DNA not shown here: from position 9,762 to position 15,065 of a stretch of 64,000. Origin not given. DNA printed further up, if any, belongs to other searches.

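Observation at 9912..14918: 1668-aa CotH kinase-like protein decorated with four lamin-tail domains and a dockerin module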

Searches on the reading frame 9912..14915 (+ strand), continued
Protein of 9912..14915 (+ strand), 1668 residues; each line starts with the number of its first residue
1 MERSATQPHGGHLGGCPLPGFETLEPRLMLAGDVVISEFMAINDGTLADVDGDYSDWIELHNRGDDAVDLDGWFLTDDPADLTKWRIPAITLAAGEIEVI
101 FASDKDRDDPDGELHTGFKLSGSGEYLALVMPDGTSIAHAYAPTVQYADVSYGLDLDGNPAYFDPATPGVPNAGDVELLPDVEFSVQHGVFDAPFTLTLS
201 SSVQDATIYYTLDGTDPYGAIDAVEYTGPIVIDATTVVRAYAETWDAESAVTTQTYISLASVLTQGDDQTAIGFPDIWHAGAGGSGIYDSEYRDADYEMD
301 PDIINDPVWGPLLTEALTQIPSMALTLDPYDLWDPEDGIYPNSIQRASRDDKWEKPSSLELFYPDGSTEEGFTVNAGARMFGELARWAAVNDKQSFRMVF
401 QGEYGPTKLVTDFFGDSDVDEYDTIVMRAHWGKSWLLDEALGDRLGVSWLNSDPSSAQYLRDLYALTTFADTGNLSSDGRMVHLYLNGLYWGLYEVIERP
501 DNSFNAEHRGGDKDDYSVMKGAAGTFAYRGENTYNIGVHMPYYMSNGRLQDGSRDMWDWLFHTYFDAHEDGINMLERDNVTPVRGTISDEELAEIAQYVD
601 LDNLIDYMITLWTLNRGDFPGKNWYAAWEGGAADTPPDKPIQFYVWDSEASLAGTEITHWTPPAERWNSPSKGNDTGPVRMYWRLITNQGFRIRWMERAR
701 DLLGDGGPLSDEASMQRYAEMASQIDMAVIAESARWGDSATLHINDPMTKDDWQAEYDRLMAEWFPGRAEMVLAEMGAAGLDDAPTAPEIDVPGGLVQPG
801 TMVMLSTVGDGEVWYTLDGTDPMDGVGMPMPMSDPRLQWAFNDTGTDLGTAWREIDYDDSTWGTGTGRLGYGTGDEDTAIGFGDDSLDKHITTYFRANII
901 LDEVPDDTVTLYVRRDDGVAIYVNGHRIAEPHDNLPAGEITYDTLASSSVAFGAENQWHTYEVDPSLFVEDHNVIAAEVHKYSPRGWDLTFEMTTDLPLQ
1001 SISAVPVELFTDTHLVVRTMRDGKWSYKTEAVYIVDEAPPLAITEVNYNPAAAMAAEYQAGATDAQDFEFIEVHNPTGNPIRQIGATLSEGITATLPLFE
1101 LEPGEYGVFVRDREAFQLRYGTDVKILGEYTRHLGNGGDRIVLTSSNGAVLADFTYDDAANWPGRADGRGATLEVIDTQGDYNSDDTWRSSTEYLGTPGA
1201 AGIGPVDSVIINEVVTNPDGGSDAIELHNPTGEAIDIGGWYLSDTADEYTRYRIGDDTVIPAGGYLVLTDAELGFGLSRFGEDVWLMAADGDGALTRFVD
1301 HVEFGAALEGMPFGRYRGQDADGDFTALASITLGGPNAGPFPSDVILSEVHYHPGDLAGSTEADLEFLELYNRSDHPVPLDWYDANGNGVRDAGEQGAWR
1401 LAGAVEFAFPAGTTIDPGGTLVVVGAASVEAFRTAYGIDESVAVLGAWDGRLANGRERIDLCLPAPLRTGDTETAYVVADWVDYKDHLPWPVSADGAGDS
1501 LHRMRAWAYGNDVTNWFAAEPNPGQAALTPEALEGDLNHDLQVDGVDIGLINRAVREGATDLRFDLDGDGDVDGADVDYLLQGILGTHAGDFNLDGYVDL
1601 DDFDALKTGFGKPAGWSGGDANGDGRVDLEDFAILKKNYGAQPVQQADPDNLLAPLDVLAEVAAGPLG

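Call 14: find_encoding_contigs(protein=P0001, flank=10000, max_places=3)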
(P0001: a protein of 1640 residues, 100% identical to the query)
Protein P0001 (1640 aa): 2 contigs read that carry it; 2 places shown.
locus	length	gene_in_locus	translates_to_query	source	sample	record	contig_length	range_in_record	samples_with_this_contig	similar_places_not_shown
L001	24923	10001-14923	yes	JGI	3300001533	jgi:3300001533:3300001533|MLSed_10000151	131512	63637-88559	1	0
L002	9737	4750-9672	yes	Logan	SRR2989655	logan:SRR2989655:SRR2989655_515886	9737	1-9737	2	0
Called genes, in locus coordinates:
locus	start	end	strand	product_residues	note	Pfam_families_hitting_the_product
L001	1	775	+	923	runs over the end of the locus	PF05048:NosD (faint), PF13229:Beta_helix, PF00404:Dockerin_1 (weak)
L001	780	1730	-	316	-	PF00291:PALP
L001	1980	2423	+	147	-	PF02082:Rrf2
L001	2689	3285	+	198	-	PF00440:TetR_N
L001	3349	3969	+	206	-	PF02517:Rce1-like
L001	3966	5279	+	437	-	PF05977:MFS_3 (weak), PF07690:MFS_1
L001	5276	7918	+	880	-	PF00550:PP-binding (weak), PF00501:AMP-binding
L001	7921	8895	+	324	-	PF02129:Peptidase_S15, PF00561:Abhydrolase_1, PF12146:Hydrolase_4, PF12697:Abhydrolase_6, PF00326:Peptidase_S9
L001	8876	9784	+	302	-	PF00561:Abhydrolase_1, PF12146:Hydrolase_4, PF12697:Abhydrolase_6 (weak)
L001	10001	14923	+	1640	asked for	PF00404:Dockerin_1 (faint), PF00932:LTD, PF13287:Fn3_assoc, PF13290:CHB_HEX_C_1, PF08757:CotH, PF00932:LTD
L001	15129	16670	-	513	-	PF00682:HMGL-like, PF22617:HCS_D2, PF08502:LeuA_dimer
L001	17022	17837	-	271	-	PF00218:IGPS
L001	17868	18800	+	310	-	PF02517:Rce1-like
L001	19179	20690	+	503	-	PF00370:FGGY_N, PF02782:FGGY_C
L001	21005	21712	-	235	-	PF14622:Ribonucleas_3_3, PF00636:Ribonuclease_3, PF00035:dsrm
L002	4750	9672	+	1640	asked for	PF00404:Dockerin_1 (faint), PF00932:LTD, PF13287:Fn3_assoc, PF13290:CHB_HEX_C_1, PF08757:CotH, PF00932:LTD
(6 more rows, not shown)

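Call 44: find_encoding_contigs(protein=P0002, flank=10000, max_places=2)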
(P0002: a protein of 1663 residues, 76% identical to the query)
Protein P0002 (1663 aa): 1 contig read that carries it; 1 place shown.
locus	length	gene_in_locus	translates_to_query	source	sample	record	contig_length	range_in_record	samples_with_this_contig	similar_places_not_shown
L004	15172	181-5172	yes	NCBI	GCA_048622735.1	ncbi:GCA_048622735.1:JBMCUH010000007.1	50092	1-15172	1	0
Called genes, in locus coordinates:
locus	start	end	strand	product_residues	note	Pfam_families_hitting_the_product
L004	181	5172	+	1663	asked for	PF00932:LTD, PF13287:Fn3_assoc, PF13290:CHB_HEX_C_1, PF08757:CotH, PF00932:LTD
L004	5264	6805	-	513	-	PF00682:HMGL-like, PF22617:HCS_D2, PF08502:LeuA_dimer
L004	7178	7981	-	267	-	PF00218:IGPS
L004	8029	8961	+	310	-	PF02517:Rce1-like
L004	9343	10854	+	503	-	PF00370:FGGY_N, PF02782:FGGY_C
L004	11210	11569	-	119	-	PF05635:23S_rRNA_IVP, PF22296:bAvd (weak)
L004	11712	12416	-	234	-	PF14622:Ribonucleas_3_3, PF00636:Ribonuclease_3, PF00035:dsrm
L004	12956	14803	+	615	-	PF00324:AA_permease, PF13520:AA_permease_2, PF00359:PTS_EIIA_2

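Call 45: find_encoding_contigs(protein=P0005, flank=10000, max_places=2)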
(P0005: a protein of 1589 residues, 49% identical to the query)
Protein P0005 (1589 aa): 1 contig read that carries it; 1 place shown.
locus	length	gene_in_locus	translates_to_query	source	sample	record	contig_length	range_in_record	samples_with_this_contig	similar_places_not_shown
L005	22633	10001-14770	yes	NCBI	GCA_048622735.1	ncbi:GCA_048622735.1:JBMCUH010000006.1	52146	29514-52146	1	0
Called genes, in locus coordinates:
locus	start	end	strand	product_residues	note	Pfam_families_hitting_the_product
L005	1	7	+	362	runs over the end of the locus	PF05343:Peptidase_M42, PF01546:Peptidase_M20 (weak)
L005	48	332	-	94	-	PF03050:DDE_Tnp_IS66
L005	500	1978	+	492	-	PF00884:Sulfatase, PF01663:Phosphodiest (faint), PF16347:SGSH_C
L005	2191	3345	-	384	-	PF01408:GFO_IDH_MocA, PF22725:GFO_IDH_MocA_C3, PF02894:GFO_IDH_MocA_C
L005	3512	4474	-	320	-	PF01261:AP_endonuc_2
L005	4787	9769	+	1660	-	PF00932:LTD, PF13287:Fn3_assoc (weak), PF13290:CHB_HEX_C_1, PF08757:CotH, PF13290:CHB_HEX_C_1 (weak), PF00932:LTD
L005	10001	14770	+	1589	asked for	PF00932:LTD, PF13287:Fn3_assoc, PF13290:CHB_HEX_C_1, PF08757:CotH, PF13287:Fn3_assoc, PF13290:CHB_HEX_C_1, PF00932:LTD, PF00404:Dockerin_1 (weak)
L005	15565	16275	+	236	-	PF13487:HD_5, PF01966:HD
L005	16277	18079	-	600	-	PF16254:DUF4910, PF04389:Peptidase_M28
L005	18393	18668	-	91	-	PF04326:SLFN_AlbA_2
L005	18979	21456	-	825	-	PF00676:E1_dh, PF02779:Transket_pyr, PF02780:Transketolase_C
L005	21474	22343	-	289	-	PF08220:HTH_DeoR, PF08279:HTH_11 (weak), PF00455:DeoRC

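Call 57: find_related_loci(query=window:9912-14915:+, collection=genome_contigs, flank=3000)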
Query window:9912-14915:+ (1668 aa) in genome_contigs; peptide patterns used: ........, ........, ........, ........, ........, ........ (x = any residue, [..] = any of these).
171 stretches matched a pattern; 132 encode a relative of the query (tblastn E <= 1e-3); the best 80 are kept; 80 distinct loci.
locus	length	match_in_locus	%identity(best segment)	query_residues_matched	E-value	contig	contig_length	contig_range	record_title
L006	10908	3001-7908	70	18-1668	0e+0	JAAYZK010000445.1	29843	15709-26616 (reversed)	MAG: Planctomycetota bacterium isolate AS06rmzACSIP_316 613305_AS06, whole genome shotgun sequence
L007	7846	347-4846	47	1-1640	0e+0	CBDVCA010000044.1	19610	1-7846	MAG TPA_asm: uncultured bacterium isolate SRR22302365_binner123_Refined_46 genome assembly, contig: ERZ25074835.1646, wh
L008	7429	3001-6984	48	13-1525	0e+0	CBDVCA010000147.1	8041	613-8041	MAG TPA_asm: uncultured bacterium isolate SRR22302365_binner123_Refined_46 genome assembly, contig: ERZ25074835.7130, wh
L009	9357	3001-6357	39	36-1528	0e+0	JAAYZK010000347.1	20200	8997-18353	MAG: Planctomycetota bacterium isolate AS06rmzACSIP_316 427127_AS06, whole genome shotgun sequence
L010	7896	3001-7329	33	14-1525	0e+0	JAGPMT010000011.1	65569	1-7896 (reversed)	MAG: Phycisphaerae bacterium isolate Gw_SlDig_bin_36 Gw_SlDig_533_length_65569_cov_7.439213, whole genome shotgun sequen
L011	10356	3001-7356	32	32-1525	0e+0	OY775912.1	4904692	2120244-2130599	MAG: Anaerohalosphaeraceae bacterium isolate 978f9c3d-91dc-4e11-95ec-8fa255ba7f00 genome assembly, chromosome: 1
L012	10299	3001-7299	31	2-1525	1e-170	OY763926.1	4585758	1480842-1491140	MAG: Sedimentisphaerales bacterium isolate 7f5c64f7-1a0d-4936-834e-775057159072 genome assembly, chromosome: 1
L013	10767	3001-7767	31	13-1524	8e-156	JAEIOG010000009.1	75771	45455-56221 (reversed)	MAG: Phycisphaerae bacterium isolate MAG24 NODE_342_length_75771_cov_1136.926494, whole genome shotgun sequence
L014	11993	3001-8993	31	17-1439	7e-153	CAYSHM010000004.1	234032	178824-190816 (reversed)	MAG TPA_asm: uncultured archaeon isolate SRP077602_co5_364 genome assembly, contig: NODE_55_length_234032_cov_18.900640,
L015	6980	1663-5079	33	34-1519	2e-138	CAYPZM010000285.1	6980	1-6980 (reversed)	MAG TPA_asm: uncultured Cytophagia bacterium isolate SRP141376_co2_249 genome assembly, contig: NODE_18857_length_6980_c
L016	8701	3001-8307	38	30-1581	2e-137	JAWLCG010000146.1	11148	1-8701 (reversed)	MAG: Phycisphaerae bacterium isolate 15dZY3.bin.36 NODE_6033_length_11148_cov_3.716083, whole genome shotgun sequence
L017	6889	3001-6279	30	36-1501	1e-136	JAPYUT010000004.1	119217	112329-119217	MAG: Verrucomicrobiales bacterium isolate PW8.metabat2.79_sub PW8_113_length_119217_cov_10.456782, whole genome shotgun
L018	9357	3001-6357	31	36-1501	5e-136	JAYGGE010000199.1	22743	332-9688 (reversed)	MAG: Verrucomicrobiales bacterium isolate OC6_3000m_MAG_290 OC6_3000m_contig_77344, whole genome shotgun sequence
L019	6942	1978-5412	32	34-1501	3e-135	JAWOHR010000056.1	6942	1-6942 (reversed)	MAG: Bacteroidales bacterium isolate CWP4-3.bin.80 k191_16300, whole genome shotgun sequence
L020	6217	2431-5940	31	21-1461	5e-134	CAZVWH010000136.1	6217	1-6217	MAG TPA_asm: uncultured Pirellulales bacterium isolate binchicken_co262_238 genome assembly, contig: NODE_14646_length_6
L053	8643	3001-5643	31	20-1640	1e-99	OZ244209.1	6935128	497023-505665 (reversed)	MAG: Pirellulaceae bacterium isolate 335d7ba8-2d67-459b-ad1e-6de88e14e5f0 genome assembly, chromosome: 2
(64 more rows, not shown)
